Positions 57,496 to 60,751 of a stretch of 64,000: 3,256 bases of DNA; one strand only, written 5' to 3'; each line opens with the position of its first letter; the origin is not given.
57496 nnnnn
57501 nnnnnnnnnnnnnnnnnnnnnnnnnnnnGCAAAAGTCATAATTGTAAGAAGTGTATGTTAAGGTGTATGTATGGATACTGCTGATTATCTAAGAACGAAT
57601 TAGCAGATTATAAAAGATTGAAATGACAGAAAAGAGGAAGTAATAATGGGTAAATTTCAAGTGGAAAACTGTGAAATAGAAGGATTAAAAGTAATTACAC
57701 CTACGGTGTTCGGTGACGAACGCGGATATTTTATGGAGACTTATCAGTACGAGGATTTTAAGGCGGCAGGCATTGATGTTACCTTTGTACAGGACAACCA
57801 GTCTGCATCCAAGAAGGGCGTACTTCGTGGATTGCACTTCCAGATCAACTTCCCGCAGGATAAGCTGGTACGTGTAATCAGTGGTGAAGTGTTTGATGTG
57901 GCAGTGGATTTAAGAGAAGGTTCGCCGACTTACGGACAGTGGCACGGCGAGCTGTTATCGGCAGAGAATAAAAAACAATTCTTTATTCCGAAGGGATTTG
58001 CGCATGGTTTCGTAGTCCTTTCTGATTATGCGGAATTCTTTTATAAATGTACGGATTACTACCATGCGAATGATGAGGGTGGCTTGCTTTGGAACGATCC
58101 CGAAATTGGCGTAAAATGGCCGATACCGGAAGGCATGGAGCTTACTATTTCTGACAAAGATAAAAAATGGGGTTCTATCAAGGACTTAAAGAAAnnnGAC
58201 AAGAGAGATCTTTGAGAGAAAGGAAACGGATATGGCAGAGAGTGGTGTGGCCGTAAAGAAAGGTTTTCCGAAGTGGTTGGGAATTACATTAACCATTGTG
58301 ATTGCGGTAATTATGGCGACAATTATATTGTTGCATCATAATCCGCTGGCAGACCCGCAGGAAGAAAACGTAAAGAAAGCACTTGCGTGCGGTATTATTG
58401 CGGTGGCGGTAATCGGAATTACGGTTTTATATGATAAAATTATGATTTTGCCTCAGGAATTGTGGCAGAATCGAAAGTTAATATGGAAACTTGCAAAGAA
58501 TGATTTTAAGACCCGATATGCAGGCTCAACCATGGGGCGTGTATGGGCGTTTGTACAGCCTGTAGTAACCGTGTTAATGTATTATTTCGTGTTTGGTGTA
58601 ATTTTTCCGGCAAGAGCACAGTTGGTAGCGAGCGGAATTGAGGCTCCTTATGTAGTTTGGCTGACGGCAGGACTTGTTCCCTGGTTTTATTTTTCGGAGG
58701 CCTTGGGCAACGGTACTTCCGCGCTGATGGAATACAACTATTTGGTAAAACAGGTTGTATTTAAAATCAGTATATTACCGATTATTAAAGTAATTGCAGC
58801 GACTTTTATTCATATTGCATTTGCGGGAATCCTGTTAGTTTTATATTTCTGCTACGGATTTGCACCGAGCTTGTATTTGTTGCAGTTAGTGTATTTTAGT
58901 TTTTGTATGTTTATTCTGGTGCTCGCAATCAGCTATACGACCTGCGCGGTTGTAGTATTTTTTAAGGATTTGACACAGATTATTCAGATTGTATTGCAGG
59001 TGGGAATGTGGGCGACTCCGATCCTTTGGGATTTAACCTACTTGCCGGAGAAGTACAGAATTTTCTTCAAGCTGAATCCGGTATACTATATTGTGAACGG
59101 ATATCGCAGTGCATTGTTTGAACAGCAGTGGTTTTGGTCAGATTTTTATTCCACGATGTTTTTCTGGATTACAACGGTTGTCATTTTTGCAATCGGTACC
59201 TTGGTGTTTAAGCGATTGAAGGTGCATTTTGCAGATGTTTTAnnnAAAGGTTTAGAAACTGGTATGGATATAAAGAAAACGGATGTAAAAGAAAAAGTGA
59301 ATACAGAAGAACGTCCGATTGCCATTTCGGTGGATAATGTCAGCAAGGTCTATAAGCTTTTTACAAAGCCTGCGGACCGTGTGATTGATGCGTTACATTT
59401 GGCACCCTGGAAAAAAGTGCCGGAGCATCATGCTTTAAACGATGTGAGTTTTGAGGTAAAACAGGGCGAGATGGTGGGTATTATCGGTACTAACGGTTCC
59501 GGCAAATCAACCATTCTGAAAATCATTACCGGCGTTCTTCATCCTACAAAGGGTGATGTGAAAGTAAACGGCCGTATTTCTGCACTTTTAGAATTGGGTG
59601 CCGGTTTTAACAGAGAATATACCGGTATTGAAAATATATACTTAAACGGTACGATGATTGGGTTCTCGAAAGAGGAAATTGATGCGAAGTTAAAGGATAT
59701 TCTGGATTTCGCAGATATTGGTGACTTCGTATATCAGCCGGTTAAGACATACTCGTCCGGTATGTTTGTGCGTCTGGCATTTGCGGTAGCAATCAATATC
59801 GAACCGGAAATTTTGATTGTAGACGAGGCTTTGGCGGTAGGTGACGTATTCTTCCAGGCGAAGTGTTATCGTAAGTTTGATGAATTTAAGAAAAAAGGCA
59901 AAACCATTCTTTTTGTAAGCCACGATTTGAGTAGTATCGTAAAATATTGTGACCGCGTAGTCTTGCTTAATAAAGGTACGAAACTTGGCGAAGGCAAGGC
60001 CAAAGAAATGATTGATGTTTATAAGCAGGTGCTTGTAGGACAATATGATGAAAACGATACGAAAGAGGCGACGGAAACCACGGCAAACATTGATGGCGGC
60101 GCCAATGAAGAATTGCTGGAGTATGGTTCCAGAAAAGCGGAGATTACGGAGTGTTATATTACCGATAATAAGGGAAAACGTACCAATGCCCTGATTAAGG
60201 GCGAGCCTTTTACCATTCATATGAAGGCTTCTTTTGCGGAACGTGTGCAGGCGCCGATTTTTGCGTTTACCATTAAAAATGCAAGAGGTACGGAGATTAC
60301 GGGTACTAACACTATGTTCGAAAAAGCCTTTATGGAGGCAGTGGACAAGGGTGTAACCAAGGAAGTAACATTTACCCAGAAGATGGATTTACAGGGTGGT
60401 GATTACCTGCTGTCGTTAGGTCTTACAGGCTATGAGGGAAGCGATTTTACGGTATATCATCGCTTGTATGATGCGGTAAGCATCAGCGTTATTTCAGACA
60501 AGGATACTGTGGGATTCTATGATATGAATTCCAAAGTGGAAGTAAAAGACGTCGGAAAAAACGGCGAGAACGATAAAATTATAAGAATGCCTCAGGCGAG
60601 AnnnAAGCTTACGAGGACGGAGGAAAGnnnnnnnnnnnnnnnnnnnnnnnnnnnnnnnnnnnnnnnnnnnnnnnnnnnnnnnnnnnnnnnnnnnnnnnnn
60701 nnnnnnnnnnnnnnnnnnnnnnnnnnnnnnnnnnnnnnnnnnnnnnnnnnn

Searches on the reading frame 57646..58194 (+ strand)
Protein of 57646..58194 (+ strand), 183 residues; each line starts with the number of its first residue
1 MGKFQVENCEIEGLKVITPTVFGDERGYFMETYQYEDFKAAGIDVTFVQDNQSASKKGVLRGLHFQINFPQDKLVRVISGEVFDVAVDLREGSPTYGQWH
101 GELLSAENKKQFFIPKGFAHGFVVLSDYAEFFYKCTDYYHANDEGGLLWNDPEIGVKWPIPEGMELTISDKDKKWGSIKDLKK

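Call 15: search_protein_families(library=ncbifam, proteins=[window:57646-58194:+], max_evalue=1e-8)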
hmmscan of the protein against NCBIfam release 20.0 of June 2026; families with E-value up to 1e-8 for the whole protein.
window:57646-58194:+ (183 aa): 1 family
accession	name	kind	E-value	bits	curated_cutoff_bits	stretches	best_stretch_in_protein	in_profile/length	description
TIGR01221.1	rmlC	equivalog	4e-78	261.2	155.75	1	6-181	2-175/176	dTDP-4-dehydrorhamnose 3,5-epimerase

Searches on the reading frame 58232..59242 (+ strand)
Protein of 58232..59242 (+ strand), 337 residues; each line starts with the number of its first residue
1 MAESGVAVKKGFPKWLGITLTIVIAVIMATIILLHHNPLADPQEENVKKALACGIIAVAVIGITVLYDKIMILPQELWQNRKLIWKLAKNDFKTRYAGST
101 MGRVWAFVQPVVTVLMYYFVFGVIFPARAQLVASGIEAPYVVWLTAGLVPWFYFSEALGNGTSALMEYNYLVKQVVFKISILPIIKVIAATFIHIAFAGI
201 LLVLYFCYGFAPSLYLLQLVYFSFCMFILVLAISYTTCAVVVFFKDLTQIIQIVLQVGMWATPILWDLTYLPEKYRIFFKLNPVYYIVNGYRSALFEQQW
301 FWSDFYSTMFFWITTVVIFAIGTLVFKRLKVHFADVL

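Call 15: search_protein_families(library=ncbifam, proteins=[window:58232-59242:+], max_evalue=1e-8)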
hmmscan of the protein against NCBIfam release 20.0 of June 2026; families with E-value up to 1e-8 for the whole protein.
window:58232-59242:+ (337 aa): 1 family
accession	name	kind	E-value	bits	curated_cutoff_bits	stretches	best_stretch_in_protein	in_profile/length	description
NF050109.1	galactan_ABC_perm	equivalog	6.7e-12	45.5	380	1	77-330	17-265/272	galactan export ABC transporter permease subunit Wzm/RfbD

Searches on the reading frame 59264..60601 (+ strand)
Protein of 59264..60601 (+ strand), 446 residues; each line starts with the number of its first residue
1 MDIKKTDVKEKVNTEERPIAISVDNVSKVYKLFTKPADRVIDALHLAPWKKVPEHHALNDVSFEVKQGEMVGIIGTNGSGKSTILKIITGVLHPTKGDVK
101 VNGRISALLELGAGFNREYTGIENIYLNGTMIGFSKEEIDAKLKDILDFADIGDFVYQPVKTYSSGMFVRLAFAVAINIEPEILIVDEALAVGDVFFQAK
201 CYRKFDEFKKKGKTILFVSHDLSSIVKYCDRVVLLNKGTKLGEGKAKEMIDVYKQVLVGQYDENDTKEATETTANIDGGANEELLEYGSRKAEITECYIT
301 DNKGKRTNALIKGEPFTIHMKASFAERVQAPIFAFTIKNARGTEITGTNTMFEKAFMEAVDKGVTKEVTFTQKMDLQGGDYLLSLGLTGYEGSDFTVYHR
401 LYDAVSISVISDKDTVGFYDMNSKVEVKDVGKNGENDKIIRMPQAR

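Call 15: search_protein_families(library=ncbifam, proteins=[window:59264-60601:+], max_evalue=1e-8)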
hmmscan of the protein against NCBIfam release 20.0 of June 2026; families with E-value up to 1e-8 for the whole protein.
window:59264-60601:+ (446 aa): 173 families (the best 25 are shown)
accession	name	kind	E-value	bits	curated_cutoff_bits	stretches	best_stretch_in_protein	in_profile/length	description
NF010065.0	PRK13545.1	equivalog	3.5e-78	263.6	538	1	22-314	6-296/549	teichoic acids export protein ATP-binding subunit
NF010066.0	PRK13546.1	equivalog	1.9e-64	217.6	320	1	19-265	3-245/264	teichoic acids export ABC transporter ATP-binding subunit TagH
NF050108.1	galactan_ABC_ATP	equivalog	3.5e-52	177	400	1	51-254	38-241/244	galactan export ABC transporter ATP-binding subunit Wzt/RfbE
TIGR01188.1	drrA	subfamily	1.1e-37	130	312.45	1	53-282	4-228/302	daunorubicin resistance ABC transporter, ATP-binding protein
TIGR04521.1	ECF_ATPase_2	equivalog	3.6e-35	121.4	330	2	122-256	103-239/279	energy-coupling factor transporter ATPase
TIGR04520.1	ECF_ATPase_1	equivalog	8.1e-31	107.4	315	2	54-104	14-64/269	energy-coupling factor transporter ATPase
NF010059.0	PRK13536.1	equivalog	1.6e-30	106.1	549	1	43-252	43-264/342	nodulation factor ABC transporter ATP-binding protein NodI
TIGR01288.1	nodI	equivalog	3.8e-29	101.7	424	1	57-252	19-225/303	nodulation factor ABC transporter ATP-binding protein NodI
TIGR03740.1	galliderm_ABC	subfamily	6.4e-28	97.9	309.75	1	50-246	8-208/223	lantibiotic protection ABC transporter ATP-binding subunit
NF010068.0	PRK13548.1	equivalog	2.5e-27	95.6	261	1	54-251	17-232/261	heme ABC transporter ATP-binding protein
TIGR02769.1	nickel_nikE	equivalog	3e-27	95.7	332.55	2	136-243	123-232/265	nickel import ATP-binding protein NikE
NF010060.0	PRK13537.1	equivalog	3.1e-27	95.3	521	1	50-252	23-236/314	nodulation factor ABC transporter ATP-binding protein NodI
TIGR01186.1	proV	subfamily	4.3e-27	95.2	326.6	2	120-249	87-217/363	betaine/proline/choline family ABC transporter ATP-binding protein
NF010156.0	PRK13635.1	equivalog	4.4e-27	94.9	392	2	54-104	19-69/279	energy-coupling factor ABC transporter ATP-binding protein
NF007739.0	PRK10419.1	subfamily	3.9e-26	92.2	354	2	134-243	122-233/268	nickel ABC transporter ATP-binding protein NikE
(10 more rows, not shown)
